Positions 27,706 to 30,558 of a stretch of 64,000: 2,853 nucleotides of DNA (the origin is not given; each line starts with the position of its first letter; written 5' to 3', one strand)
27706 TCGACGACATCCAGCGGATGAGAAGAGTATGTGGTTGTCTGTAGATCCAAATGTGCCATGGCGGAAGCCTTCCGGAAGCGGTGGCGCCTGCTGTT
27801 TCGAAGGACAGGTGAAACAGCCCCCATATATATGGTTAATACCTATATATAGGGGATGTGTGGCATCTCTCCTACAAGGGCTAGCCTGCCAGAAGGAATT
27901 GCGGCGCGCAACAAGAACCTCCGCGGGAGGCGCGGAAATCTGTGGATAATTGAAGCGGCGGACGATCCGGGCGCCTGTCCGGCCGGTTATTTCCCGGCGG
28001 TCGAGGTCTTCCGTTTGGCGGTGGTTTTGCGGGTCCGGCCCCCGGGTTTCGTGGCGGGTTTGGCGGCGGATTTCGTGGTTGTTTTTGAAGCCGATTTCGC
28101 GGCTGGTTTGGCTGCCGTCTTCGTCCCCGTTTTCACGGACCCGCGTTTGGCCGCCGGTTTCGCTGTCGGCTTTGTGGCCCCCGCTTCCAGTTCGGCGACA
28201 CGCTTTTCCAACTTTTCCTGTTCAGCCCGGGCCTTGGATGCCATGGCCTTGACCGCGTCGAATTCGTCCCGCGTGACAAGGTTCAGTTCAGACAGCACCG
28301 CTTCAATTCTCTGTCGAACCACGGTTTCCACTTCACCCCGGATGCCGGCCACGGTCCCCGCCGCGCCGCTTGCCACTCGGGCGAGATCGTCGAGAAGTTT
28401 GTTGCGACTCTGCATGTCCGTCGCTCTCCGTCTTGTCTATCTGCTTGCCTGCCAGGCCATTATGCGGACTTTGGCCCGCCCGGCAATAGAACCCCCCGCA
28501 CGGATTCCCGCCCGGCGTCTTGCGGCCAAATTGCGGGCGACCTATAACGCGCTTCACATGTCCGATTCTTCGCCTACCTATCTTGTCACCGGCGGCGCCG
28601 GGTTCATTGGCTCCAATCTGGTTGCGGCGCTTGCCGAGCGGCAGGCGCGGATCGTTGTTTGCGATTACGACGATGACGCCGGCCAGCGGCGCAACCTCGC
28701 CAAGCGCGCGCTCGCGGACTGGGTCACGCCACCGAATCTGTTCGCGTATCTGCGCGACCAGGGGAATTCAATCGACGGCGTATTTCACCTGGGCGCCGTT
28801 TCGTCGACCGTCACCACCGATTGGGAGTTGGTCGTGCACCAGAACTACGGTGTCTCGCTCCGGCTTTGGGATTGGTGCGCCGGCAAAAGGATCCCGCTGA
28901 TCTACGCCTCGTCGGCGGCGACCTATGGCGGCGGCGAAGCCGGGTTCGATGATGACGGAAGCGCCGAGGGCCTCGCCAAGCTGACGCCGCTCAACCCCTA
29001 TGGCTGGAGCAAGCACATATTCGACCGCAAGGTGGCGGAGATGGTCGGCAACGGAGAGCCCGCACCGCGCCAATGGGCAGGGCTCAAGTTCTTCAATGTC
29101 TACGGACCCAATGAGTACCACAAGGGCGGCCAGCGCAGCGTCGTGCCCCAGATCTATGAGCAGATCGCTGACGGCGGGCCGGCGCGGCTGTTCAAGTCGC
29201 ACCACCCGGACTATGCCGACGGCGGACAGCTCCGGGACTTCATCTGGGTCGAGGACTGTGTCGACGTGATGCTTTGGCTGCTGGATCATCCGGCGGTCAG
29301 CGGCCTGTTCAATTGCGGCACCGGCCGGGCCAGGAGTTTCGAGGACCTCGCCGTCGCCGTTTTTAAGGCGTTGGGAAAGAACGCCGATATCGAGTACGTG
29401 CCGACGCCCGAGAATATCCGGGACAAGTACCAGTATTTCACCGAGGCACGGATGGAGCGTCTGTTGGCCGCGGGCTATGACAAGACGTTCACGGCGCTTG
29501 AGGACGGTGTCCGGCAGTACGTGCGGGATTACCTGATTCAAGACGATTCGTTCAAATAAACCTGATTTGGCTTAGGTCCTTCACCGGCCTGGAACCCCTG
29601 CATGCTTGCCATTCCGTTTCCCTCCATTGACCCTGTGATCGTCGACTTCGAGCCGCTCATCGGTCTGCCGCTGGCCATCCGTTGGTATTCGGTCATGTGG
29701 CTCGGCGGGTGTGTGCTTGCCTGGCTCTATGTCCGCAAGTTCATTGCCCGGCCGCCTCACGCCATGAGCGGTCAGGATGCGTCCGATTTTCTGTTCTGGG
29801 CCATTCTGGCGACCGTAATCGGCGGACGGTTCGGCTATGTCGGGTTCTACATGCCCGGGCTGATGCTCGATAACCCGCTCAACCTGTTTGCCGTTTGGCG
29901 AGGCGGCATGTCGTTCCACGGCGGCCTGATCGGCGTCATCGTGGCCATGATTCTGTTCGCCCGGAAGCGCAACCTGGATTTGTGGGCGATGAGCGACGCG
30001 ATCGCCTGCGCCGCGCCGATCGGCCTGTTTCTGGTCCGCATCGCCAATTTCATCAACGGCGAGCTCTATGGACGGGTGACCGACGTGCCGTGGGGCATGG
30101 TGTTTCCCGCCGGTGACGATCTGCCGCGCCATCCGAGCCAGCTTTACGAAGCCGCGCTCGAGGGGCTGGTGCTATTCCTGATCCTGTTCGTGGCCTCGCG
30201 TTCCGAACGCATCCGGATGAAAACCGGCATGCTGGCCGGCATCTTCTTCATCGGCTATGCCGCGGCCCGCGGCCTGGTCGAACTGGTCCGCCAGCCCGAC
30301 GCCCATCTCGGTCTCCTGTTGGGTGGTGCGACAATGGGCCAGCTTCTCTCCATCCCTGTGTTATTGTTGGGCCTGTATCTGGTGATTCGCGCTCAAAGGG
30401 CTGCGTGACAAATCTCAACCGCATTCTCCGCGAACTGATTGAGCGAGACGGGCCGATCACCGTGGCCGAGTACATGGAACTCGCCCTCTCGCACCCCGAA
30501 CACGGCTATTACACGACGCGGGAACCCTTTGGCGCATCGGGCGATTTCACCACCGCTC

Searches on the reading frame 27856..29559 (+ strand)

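Call 41: search_protein_families(library=pfam, proteins=[window:27856-29559:+], max_evalue=0.0001)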
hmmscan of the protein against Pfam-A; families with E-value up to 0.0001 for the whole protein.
window:27856-29559:+ (567 aa): 3 families
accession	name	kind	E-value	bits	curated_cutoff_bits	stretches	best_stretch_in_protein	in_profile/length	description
PF01370.27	Epimerase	-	2.3e-38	132.4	20.9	1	243-488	2-240/240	NAD dependent epimerase/dehydratase family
PF16363.11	GDP_Man_Dehyd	-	3.8e-16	59.9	27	1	243-514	1-274/332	GDP-mannose 4,6 dehydratase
PF04321.23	RmlD_sub_bind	-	4.5e-05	23.1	27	0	243-394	4-137/287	RmlD substrate binding domain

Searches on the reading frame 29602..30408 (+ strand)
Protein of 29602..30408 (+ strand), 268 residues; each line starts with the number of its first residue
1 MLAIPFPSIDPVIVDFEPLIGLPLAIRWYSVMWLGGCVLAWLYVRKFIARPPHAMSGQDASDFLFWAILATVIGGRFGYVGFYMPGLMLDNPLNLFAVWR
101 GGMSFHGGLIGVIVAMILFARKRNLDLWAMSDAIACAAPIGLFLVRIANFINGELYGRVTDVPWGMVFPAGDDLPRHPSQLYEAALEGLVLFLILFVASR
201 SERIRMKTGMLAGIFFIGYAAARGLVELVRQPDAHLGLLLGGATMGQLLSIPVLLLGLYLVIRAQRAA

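Call 41: search_protein_families(library=pfam, proteins=[window:29602-30408:+], max_evalue=0.0001)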
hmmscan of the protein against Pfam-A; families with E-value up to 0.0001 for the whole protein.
window:29602-30408:+ (268 aa): 1 family
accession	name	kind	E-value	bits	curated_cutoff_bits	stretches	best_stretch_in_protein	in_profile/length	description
PF01790.23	LGT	-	1e-73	248.1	24.9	1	23-262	8-239/240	Prolipoprotein diacylglyceryl transferase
